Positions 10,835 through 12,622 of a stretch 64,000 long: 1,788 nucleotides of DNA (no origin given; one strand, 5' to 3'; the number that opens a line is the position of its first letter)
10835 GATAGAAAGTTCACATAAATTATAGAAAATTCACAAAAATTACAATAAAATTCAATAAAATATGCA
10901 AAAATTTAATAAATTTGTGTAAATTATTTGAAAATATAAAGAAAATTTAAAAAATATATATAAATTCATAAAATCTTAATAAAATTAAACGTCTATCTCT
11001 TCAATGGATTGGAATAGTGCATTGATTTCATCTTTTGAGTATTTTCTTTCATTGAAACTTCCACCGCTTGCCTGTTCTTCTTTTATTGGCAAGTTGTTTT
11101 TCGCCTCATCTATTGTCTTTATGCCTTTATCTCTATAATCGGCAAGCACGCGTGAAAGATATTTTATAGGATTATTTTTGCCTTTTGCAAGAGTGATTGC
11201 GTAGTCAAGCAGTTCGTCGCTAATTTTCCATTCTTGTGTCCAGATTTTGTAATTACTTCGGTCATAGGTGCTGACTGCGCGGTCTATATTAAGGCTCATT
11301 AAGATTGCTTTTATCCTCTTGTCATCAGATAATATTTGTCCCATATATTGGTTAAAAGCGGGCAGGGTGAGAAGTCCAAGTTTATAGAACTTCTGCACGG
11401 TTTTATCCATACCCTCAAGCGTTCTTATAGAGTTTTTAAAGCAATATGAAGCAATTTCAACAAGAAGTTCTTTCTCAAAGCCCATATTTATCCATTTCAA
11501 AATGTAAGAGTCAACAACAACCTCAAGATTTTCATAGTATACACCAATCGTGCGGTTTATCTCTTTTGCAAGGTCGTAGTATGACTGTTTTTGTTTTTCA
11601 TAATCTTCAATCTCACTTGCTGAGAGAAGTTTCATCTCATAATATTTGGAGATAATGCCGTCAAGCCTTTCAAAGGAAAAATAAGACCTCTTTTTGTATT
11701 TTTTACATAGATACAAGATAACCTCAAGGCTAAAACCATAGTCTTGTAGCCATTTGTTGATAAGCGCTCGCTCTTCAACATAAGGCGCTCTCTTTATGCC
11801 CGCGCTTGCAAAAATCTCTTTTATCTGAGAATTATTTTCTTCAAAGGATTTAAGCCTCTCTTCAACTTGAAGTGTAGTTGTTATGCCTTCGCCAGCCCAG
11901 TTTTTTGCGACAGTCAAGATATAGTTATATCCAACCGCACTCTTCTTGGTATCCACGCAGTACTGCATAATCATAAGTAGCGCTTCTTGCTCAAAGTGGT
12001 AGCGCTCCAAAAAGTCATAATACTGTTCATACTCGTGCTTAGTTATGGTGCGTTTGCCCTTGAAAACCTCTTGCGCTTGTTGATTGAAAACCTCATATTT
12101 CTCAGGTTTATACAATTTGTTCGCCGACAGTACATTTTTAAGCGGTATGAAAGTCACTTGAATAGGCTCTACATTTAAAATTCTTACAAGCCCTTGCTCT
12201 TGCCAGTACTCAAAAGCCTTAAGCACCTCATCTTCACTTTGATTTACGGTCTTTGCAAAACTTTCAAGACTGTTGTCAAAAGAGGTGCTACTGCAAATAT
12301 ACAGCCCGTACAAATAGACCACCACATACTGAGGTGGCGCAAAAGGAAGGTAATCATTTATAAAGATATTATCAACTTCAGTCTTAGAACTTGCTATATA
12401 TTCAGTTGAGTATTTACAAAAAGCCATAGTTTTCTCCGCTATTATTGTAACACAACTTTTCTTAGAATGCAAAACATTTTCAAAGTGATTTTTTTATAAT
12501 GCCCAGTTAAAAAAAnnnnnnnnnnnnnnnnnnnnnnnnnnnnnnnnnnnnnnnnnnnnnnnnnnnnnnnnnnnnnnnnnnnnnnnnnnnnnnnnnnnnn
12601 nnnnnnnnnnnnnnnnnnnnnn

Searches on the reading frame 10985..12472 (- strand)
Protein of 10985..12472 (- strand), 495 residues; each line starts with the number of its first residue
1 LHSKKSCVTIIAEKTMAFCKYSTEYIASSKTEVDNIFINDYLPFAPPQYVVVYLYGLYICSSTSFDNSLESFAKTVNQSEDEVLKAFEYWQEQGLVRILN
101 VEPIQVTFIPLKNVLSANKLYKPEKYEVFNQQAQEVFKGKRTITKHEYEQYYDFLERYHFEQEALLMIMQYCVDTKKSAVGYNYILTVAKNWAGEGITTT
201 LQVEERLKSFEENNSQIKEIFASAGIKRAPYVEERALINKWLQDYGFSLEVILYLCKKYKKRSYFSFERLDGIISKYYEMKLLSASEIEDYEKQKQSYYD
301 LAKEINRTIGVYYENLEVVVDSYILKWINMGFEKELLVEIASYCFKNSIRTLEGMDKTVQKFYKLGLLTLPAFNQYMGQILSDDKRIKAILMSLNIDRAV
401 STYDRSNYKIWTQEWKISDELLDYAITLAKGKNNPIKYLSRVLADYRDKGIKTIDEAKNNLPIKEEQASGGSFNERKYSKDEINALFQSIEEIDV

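Call 8: search_protein_families(library=pfam, proteins=[window:10985-12472:-])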
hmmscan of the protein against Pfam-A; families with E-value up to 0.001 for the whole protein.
window:10985-12472:- (495 aa): 1 family
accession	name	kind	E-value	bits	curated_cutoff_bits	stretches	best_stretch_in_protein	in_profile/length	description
PF07261.16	DnaB_2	-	1e-35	121.7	22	3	140-206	9-73/74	Replication initiation and membrane attachment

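Call 10: search_protein_families(library=ncbifam, proteins=[window:10985-12472:-], max_evalue=0.01)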
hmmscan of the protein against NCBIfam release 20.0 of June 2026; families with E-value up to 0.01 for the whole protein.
window:10985-12472:- (495 aa): 2 families
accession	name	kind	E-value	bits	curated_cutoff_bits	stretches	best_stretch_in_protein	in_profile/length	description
TIGR01446.1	DnaD_dom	domain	2.1e-16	59.9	24.95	2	140-205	10-73/73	DnaD domain protein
NF053829.1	HelldRmdprotDnaB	equivalog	0.00042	19.3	570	1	153-243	330-422/460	replicative helicase loading/DNA remodeling protein DnaB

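Call 21: search_protein_families(library=phrogs, proteins=[window:10985-12472:-], max_evalue=0.01)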
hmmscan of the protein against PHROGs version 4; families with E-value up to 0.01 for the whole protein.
window:10985-12472:- (495 aa): 5 families
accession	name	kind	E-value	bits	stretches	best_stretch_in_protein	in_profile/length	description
phrog_186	-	DNA, RNA and nucleotide metabolism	5.1e-19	70.1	2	139-218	181-256/308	DnaD-like helicase loader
phrog_4016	-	DNA, RNA and nucleotide metabolism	5.9e-11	43.5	2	135-215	37-115/159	replication initiation protein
phrog_25773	-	DNA, RNA and nucleotide metabolism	9.5e-08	33.2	1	394-460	66-133/171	replication initiation protein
phrog_6493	-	DNA, RNA and nucleotide metabolism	3.6e-07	30.8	2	418-484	182-248/261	DnaD-like helicase loader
phrog_29927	-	DNA, RNA and nucleotide metabolism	0.00016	22.8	1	158-216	72-128/142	replication initiation protein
